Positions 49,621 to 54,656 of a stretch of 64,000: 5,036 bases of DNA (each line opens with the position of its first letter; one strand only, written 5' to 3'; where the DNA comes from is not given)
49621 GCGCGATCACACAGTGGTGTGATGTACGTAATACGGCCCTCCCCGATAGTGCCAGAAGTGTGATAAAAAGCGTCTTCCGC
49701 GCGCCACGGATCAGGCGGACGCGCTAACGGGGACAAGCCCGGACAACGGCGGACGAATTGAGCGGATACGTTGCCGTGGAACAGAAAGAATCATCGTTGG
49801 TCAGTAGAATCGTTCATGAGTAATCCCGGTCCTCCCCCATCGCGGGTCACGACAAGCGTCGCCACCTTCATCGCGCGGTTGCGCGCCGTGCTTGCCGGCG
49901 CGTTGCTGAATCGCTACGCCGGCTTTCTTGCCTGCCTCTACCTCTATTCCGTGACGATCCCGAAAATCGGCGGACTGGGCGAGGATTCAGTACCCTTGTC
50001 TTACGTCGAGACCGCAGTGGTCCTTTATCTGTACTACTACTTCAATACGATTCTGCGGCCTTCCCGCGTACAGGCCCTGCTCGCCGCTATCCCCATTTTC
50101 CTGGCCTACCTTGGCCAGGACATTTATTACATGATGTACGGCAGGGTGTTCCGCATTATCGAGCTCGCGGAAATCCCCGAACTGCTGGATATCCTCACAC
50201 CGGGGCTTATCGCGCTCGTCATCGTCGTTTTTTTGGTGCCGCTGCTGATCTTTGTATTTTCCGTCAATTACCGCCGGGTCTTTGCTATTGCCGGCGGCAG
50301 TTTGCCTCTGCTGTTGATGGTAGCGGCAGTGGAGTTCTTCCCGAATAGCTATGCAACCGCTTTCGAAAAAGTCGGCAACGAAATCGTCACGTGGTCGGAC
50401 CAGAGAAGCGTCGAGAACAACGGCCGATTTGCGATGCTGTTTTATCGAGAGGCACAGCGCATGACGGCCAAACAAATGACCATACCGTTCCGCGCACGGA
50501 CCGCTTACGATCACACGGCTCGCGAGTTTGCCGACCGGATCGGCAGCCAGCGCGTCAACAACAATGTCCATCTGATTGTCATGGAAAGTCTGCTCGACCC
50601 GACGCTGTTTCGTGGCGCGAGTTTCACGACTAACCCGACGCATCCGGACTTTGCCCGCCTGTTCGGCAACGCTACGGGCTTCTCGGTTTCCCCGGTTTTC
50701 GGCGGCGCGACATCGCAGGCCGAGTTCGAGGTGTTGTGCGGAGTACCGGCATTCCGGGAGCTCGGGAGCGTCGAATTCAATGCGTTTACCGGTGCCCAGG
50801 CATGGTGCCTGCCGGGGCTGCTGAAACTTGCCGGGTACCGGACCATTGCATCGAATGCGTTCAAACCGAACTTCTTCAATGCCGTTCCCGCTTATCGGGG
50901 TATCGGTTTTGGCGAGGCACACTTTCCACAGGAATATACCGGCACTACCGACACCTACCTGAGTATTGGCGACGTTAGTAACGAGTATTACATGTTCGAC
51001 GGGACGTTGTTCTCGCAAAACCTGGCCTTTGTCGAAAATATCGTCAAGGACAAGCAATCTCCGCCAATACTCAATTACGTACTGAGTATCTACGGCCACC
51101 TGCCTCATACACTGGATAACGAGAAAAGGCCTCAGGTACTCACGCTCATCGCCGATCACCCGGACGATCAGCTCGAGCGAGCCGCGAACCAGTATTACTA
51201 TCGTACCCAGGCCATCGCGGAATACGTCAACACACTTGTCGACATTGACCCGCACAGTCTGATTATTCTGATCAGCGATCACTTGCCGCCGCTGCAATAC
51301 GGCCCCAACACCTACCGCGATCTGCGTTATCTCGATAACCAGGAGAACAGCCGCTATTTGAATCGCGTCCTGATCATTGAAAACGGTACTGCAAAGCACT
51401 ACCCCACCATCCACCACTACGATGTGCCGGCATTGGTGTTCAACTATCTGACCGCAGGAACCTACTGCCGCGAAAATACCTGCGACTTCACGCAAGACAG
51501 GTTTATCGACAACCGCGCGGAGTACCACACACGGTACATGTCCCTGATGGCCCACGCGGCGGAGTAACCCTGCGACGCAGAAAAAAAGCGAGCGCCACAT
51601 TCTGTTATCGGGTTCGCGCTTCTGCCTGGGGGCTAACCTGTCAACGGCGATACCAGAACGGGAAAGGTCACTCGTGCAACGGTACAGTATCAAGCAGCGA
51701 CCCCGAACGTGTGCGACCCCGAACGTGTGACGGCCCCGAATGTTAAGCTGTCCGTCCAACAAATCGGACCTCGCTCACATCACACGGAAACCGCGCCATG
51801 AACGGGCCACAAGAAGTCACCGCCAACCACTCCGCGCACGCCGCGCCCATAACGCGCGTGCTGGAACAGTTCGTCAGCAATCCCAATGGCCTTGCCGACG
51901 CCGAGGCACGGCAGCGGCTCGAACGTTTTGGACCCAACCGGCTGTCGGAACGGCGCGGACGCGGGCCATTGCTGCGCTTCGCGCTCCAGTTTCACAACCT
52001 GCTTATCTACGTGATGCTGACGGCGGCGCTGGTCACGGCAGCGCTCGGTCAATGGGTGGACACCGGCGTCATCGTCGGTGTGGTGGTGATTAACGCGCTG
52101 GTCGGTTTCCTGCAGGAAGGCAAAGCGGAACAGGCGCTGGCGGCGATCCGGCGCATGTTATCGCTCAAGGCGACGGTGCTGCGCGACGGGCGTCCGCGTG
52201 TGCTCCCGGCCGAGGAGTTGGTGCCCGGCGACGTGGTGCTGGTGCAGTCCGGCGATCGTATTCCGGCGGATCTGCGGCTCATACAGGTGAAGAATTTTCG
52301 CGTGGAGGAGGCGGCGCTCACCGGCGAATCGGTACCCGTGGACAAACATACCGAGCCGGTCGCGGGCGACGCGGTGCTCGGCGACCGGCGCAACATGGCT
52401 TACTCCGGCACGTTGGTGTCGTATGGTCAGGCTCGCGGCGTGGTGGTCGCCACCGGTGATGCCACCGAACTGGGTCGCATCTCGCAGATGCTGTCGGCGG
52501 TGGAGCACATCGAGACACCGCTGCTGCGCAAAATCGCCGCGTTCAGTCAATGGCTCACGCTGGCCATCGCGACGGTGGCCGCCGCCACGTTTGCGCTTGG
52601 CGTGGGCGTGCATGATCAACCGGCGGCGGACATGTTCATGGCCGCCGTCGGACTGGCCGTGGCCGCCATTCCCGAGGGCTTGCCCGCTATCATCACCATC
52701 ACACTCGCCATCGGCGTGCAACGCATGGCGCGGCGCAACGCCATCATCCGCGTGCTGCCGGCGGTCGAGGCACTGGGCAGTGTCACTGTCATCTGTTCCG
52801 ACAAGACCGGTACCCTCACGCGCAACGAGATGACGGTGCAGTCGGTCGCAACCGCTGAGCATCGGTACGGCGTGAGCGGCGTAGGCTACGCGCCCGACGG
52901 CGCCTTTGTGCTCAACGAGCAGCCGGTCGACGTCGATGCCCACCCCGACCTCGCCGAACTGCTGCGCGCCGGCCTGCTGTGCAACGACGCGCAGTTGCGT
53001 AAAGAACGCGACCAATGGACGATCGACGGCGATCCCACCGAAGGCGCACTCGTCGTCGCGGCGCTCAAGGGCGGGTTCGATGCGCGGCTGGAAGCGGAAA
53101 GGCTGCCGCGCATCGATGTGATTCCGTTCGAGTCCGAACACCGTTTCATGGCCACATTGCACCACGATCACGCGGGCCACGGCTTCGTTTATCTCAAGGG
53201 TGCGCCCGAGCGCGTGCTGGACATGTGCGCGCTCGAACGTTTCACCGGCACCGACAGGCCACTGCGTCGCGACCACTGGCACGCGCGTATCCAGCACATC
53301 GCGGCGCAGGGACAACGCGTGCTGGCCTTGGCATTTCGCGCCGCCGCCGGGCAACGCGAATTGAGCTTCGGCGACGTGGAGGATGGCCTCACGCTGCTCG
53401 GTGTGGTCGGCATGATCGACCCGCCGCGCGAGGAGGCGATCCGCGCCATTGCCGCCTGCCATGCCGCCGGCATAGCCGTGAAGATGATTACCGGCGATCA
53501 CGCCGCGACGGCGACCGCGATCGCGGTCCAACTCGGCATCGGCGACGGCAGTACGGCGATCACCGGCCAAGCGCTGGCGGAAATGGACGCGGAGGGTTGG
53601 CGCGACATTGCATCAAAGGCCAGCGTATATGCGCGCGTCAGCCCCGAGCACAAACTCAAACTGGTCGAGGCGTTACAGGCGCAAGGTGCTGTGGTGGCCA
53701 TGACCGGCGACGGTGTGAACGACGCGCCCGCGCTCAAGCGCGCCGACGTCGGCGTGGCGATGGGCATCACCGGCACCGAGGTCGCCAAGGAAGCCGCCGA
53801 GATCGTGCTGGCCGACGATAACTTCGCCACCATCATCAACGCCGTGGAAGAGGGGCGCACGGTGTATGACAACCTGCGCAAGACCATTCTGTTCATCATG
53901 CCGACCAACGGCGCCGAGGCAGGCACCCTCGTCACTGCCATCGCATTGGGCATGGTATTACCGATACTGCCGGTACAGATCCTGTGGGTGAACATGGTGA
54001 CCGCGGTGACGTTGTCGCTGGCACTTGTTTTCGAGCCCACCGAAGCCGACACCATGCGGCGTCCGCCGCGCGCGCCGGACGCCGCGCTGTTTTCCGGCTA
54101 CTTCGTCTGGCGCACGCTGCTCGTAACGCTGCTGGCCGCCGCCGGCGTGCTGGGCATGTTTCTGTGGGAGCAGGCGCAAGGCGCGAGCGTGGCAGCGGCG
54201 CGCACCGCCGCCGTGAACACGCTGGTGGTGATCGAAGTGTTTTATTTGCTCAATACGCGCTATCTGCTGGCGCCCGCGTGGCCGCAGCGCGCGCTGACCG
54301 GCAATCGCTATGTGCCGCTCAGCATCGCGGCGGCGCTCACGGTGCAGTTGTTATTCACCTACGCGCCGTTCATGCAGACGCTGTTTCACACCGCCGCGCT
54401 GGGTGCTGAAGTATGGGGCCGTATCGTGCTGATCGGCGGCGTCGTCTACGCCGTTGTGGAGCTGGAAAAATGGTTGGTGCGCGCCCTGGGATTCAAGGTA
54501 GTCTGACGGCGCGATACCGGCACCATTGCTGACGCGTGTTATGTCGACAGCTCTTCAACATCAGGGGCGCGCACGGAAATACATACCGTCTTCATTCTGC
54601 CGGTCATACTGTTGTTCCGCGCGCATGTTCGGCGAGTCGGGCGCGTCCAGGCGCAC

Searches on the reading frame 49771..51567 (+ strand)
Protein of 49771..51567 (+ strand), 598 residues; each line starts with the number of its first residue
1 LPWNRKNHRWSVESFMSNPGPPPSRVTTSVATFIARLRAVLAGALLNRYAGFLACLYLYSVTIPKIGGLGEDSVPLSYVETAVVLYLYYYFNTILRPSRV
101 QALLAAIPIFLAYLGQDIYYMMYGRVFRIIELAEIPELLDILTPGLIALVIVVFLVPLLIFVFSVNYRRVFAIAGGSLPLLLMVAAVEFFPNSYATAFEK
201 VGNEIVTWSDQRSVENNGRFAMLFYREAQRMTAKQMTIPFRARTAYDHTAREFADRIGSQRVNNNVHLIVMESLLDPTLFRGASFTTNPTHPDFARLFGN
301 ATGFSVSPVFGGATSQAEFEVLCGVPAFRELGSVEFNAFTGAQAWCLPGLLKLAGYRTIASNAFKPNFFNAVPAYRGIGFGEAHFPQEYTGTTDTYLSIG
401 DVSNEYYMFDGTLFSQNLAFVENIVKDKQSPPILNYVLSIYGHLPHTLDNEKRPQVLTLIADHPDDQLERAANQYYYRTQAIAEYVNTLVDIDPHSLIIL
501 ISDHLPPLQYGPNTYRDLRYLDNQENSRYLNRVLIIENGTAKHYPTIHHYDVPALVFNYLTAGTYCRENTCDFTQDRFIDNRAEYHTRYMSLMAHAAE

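Call 32: search_protein_families(library=pfam, proteins=[window:49771-51567:+], max_evalue=0.0001)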
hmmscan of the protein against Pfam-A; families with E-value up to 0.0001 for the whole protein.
window:49771-51567:+ (598 aa): 1 family
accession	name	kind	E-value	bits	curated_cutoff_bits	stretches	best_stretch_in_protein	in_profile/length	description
PF00884.28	Sulfatase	-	7e-14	52.3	25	1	265-543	2-279/301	Sulfatase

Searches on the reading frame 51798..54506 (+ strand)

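Call 25: search_protein_families(library=ncbifam, proteins=[window:51798-54506:+], max_evalue=1e-15)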
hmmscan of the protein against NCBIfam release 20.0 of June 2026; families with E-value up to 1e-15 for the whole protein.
window:51798-54506:+ (902 aa): 19 families
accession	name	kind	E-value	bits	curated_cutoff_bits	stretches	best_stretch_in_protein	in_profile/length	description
TIGR01116.1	ATPase-IIA1_Ca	equivalog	2.1e-189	631.4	703.4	1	64-891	4-795/799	calcium-translocating P-type ATPase, SERCA-type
TIGR01522.1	ATPase-IIA2_Ca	equivalog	3.4e-189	630.5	798.3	1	27-895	18-851/854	calcium-transporting P-type ATPase, PMR1-type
TIGR01523.1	ATPase-IID_K-Na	equivalog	2.2e-150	502.2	645.05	3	384-778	429-844/997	potassium/sodium efflux P-type ATPase, fungal-type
TIGR01106.1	ATPase-IIC_X-K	subfamily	9.6e-138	460.7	946.1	2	27-581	32-607/997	Na,H/K antiporter P-type ATPase subunit alpha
TIGR01647.1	ATPase-IIIA_H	equivalog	2.3e-135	452.6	615.5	2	31-355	1-312/755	plasma-membrane proton-efflux P-type ATPase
TIGR01517.1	ATPase-IIB_Ca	equivalog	2.1e-122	410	507.05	2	391-882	394-868/882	calcium-translocating P-type ATPase, PMCA-type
TIGR01524.1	ATPase-IIIB_Mg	equivalog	1.7e-111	373.6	610.75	2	15-348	17-355/867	magnesium-translocating P-type ATPase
NF011702.0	PRK15122.1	subfamily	5e-102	342.4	975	2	13-348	31-392/907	magnesium-translocating P-type ATPase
TIGR01494.1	ATPase_P-type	subfamily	1.5e-97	327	62.3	3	603-728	358-477/478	HAD-IC family P-type ATPase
TIGR01525.1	ATPase-IB_hvy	subfamily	6.4e-70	236.6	346.25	2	72-355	4-274/560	heavy metal translocating P-type ATPase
TIGR01657.1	P-ATPase-V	hypoth_equivalog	2e-64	217.7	618.25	2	24-589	132-706/1055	ATP13A2 family polyamine export P-type ATPase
TIGR01512.1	ATPase-IB2_Cd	subfamily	1.5e-55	188.8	313.5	2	72-354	4-259/494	cadmium family heavy metal-translocating P-type ATPase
TIGR01511.1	ATPase-IB1_Cu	subfamily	1.6e-48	165.9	397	2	84-355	40-287/542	copper-translocating P-type ATPase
NF008262.1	PRK11033.1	equivalog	8e-44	150.2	1005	1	73-354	182-450/731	zinc/cadmium/mercury/lead-transporting ATPase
NF033775.1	P_type_ZntA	exception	1.3e-36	126.2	1240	1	94-354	204-455/732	Zn(II)/Cd(II)/Pb(II) translocating P-type ATPase ZntA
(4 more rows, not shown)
